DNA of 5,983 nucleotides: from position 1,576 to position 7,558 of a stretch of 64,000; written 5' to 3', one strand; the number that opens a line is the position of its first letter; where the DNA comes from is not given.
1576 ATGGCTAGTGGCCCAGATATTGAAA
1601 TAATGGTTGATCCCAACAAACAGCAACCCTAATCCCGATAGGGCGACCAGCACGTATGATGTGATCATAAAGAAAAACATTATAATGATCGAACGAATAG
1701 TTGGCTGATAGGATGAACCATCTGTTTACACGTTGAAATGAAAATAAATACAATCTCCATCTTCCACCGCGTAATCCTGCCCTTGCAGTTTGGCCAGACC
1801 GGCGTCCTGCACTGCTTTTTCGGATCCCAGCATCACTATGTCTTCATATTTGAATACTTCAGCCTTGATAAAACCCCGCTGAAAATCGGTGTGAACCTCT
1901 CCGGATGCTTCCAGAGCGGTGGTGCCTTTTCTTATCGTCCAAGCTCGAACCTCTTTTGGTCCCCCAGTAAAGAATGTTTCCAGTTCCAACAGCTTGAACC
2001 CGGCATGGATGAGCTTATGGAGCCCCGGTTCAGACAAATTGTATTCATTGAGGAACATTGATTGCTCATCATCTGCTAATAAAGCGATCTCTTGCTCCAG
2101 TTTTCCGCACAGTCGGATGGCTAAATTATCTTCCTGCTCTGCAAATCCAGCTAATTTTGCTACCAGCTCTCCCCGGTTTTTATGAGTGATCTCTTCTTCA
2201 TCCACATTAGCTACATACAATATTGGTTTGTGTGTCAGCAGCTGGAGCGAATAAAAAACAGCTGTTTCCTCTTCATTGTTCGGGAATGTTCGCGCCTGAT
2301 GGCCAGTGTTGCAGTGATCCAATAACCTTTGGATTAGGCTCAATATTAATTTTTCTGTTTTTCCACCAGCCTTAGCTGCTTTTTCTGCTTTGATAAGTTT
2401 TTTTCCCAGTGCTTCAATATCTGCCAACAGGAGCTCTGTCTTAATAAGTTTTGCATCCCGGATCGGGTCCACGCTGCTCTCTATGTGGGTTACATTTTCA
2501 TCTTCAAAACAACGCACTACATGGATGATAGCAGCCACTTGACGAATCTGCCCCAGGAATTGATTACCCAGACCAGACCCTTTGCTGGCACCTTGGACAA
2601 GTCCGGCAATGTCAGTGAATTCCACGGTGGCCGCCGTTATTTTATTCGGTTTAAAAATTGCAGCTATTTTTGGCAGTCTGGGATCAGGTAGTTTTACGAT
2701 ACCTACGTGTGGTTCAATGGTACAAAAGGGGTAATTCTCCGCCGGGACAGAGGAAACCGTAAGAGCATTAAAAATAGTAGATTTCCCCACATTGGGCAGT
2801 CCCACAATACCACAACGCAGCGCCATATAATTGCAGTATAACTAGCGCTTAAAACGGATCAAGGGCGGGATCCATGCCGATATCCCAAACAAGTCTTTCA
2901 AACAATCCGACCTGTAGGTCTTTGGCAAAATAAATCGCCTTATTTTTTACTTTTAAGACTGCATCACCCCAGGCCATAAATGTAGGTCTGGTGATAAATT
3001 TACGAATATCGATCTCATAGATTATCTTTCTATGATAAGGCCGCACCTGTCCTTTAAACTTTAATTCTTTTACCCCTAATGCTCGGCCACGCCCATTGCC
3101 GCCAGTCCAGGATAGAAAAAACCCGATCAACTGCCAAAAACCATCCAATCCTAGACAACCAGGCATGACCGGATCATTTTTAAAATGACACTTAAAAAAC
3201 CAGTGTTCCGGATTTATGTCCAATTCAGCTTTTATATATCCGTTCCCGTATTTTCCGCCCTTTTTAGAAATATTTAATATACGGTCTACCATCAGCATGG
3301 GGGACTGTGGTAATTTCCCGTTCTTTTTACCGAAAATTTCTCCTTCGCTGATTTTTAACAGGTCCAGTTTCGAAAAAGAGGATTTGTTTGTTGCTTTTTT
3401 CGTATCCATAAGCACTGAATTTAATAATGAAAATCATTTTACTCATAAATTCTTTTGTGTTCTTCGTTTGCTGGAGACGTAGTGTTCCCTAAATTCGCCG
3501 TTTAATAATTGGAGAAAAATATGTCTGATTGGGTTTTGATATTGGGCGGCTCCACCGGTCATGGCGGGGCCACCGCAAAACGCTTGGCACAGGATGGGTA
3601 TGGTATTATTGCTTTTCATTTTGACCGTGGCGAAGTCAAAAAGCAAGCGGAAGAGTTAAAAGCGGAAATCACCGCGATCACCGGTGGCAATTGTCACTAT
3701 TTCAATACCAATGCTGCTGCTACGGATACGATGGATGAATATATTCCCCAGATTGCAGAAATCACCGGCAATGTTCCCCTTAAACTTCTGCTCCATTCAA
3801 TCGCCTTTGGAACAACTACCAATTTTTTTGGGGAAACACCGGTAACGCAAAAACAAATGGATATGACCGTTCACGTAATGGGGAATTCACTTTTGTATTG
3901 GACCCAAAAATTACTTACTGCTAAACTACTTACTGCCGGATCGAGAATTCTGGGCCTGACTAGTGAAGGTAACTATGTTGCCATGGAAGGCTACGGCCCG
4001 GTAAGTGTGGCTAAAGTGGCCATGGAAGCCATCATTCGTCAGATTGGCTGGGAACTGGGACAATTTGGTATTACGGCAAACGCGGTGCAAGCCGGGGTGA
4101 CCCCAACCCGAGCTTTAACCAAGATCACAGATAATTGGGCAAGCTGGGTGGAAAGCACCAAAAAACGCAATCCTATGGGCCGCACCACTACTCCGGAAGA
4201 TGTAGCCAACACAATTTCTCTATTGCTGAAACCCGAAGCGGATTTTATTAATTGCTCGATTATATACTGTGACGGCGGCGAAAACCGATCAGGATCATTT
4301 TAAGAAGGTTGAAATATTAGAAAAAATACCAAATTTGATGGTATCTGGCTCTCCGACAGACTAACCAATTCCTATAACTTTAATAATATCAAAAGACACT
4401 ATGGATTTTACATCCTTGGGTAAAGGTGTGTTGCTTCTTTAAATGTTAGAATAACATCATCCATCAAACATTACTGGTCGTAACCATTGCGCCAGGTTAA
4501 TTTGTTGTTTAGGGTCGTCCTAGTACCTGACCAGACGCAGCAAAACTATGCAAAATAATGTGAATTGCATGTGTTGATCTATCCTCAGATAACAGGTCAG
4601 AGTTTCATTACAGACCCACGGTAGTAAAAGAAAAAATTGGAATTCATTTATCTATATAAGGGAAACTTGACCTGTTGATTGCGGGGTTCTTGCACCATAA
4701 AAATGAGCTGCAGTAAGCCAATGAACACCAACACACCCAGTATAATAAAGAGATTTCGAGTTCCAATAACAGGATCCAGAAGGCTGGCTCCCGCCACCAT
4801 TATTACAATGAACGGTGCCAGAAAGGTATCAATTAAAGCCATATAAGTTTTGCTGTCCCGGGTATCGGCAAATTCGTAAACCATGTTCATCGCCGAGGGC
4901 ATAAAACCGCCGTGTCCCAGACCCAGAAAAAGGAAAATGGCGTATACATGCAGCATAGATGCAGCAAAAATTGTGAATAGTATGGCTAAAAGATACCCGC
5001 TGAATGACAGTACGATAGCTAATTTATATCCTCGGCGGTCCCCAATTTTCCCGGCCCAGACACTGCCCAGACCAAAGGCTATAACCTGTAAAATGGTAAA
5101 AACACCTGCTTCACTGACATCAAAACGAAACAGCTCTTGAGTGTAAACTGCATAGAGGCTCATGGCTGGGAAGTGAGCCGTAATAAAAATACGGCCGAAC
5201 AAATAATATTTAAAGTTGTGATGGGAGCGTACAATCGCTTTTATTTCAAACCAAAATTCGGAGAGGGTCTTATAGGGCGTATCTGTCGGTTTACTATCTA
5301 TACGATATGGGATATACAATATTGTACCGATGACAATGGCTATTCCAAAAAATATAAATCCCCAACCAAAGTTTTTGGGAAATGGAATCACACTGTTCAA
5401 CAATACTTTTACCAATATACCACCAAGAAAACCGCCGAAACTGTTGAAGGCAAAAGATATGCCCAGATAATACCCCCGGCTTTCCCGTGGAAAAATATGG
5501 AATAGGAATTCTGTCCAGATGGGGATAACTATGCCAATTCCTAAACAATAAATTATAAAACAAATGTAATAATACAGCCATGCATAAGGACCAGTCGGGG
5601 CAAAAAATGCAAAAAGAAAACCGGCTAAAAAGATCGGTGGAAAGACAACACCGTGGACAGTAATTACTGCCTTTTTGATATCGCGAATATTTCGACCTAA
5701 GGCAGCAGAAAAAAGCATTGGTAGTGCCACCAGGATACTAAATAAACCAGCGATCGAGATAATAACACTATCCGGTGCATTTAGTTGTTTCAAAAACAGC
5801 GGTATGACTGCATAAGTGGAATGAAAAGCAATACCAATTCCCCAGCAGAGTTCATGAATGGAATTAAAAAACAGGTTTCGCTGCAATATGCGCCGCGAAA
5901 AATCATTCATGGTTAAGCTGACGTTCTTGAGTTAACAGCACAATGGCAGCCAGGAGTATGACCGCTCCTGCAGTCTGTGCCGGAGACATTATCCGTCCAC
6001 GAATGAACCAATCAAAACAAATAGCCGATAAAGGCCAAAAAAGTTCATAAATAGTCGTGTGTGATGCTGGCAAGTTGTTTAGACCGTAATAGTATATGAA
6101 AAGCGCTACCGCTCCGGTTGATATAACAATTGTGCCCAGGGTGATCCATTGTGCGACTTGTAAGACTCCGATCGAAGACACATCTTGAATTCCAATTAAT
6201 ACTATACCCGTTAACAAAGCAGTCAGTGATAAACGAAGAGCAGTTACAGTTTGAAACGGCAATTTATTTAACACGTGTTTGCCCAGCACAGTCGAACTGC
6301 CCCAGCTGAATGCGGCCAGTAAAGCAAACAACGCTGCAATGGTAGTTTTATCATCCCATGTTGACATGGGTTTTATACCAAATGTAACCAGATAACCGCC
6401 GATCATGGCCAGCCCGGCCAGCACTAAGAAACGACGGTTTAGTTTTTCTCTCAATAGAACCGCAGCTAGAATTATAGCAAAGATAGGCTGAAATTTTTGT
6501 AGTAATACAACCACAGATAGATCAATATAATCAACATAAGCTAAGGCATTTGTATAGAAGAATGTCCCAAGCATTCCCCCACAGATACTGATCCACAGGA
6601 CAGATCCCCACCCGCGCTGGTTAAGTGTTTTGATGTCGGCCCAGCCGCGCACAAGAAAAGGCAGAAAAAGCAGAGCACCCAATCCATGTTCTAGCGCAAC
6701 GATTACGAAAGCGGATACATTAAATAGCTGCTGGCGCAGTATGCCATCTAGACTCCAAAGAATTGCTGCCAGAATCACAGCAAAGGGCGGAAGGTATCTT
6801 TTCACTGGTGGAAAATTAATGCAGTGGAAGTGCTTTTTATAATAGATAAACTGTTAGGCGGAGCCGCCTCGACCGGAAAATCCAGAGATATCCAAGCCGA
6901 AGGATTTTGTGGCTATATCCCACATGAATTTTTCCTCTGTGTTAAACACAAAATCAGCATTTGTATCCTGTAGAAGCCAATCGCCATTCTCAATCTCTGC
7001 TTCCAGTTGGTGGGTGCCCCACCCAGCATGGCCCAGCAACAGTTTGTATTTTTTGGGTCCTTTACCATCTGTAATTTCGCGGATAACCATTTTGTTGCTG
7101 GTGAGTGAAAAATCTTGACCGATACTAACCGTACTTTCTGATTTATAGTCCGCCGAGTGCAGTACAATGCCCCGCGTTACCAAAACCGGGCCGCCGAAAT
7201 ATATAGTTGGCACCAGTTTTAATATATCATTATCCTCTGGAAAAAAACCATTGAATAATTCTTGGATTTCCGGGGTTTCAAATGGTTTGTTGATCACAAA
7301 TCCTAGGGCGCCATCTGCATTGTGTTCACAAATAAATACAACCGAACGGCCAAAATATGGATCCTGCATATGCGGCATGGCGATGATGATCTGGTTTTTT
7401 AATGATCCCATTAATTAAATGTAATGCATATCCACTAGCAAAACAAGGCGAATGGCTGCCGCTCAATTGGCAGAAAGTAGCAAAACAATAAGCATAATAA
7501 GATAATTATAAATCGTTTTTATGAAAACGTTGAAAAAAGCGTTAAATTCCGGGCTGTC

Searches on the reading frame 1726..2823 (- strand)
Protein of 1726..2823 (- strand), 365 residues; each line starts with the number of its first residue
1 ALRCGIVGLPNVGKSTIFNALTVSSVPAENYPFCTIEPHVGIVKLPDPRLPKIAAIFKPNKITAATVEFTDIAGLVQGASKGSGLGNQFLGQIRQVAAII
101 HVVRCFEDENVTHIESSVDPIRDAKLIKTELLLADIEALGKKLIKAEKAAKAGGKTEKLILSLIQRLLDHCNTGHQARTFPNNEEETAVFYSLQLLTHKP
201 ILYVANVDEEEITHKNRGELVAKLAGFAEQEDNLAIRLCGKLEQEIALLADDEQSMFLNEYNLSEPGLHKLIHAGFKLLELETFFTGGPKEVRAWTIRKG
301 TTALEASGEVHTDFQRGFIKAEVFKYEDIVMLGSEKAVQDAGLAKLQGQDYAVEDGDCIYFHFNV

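Call 40: search_protein_families(library=pfam, proteins=[window:1726-2823:-], max_evalue=0.01)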
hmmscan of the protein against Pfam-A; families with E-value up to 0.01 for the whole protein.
window:1726-2823:- (365 aa): 3 families
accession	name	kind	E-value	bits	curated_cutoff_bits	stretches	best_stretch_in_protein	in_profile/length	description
PF06071.19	YchF-GTPase_C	-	9e-34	115.9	27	1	281-364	1-84/84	Protein of unknown function (DUF933)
PF01926.29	MMR_HSR1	-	1.4e-19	70.7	21.9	1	3-121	1-99/113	50S ribosome-binding GTPase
PF02421.24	FeoB_N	-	4.1e-07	30.1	27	1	4-45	3-44/156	Ferrous iron transport protein B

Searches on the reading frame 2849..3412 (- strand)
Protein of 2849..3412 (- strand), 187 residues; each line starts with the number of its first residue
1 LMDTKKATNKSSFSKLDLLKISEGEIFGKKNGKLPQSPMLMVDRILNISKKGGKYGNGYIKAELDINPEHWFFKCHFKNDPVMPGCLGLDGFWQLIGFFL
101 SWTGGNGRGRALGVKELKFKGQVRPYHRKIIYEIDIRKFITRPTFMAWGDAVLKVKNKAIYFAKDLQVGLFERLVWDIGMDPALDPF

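Call 40: search_protein_families(library=pfam, proteins=[window:2849-3412:-], max_evalue=0.01)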
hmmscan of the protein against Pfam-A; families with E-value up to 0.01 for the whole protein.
window:2849-3412:- (187 aa): 1 family
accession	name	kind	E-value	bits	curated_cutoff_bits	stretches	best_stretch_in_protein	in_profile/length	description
PF07977.19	FabA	-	8.7e-46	155.4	23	1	34-163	1-137/138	FabA-like domain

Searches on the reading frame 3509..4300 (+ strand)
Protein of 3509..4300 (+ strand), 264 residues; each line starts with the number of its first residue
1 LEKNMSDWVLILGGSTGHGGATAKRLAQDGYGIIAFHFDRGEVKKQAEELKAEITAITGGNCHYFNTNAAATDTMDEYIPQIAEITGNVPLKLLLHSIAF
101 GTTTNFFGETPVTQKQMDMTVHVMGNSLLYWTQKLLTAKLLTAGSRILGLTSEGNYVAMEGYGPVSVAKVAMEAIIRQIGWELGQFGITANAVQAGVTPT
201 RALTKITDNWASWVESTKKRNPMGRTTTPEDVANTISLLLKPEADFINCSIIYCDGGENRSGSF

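Call 40: search_protein_families(library=pfam, proteins=[window:3509-4300:+], max_evalue=0.01)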
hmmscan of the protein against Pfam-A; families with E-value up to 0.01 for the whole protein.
window:3509-4300:+ (264 aa): 4 families
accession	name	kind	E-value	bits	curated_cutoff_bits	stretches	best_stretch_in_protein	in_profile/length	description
PF13561.12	adh_short_C2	-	6.2e-37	127.9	27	1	17-257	7-234/236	Enoyl-(Acyl carrier protein) reductase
PF00106.31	adh_short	-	2.4e-17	63.5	26.6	1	8-208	2-192/195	short chain dehydrogenase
PF08659.16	KR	-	0.00027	21.3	22.6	1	9-129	3-119/180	KR domain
PF12241.14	Enoyl_reductase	-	0.0073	16.1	22.1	0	111-202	102-196/236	Trans-2-enoyl-CoA reductase catalytic region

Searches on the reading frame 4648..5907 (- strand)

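Call 40: search_protein_families(library=pfam, proteins=[window:4648-5907:-], max_evalue=0.01)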
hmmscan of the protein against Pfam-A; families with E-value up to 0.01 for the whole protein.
window:4648-5907:- (419 aa): 2 families
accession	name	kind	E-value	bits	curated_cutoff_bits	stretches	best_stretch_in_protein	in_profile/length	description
PF07690.21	MFS_1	-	1.7e-29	103.3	33.4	3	249-411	16-180/347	Major Facilitator Superfamily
PF13347.12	MFS_2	-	1.1e-05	24.6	27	1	87-354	72-350/427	MFS/sugar transport protein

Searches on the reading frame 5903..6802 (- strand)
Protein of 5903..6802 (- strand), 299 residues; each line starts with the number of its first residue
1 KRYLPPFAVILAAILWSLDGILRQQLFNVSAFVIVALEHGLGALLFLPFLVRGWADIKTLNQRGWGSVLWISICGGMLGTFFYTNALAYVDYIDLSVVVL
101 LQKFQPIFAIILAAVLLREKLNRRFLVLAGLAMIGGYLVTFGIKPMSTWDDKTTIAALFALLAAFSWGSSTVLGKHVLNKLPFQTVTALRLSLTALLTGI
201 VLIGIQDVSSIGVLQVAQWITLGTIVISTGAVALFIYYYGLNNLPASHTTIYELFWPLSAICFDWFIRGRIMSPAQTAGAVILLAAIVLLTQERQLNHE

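Call 40: search_protein_families(library=pfam, proteins=[window:5903-6802:-], max_evalue=0.01)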
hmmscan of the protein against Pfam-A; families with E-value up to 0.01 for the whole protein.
window:5903-6802:- (299 aa): 1 family
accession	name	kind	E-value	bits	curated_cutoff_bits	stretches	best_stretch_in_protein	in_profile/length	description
PF00892.27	EamA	-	7.8e-36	123.8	28.2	2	155-291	2-134/135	EamA-like transporter family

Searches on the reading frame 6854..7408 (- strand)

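Call 40: search_protein_families(library=pfam, proteins=[window:6854-7408:-], max_evalue=0.01)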
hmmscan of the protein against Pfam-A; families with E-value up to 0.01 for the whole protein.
window:6854-7408:- (184 aa): 1 family
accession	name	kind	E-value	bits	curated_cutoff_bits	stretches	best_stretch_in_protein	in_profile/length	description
PF02622.21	DUF179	-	7.7e-42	143.4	27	1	12-171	1-157/157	AlgH-like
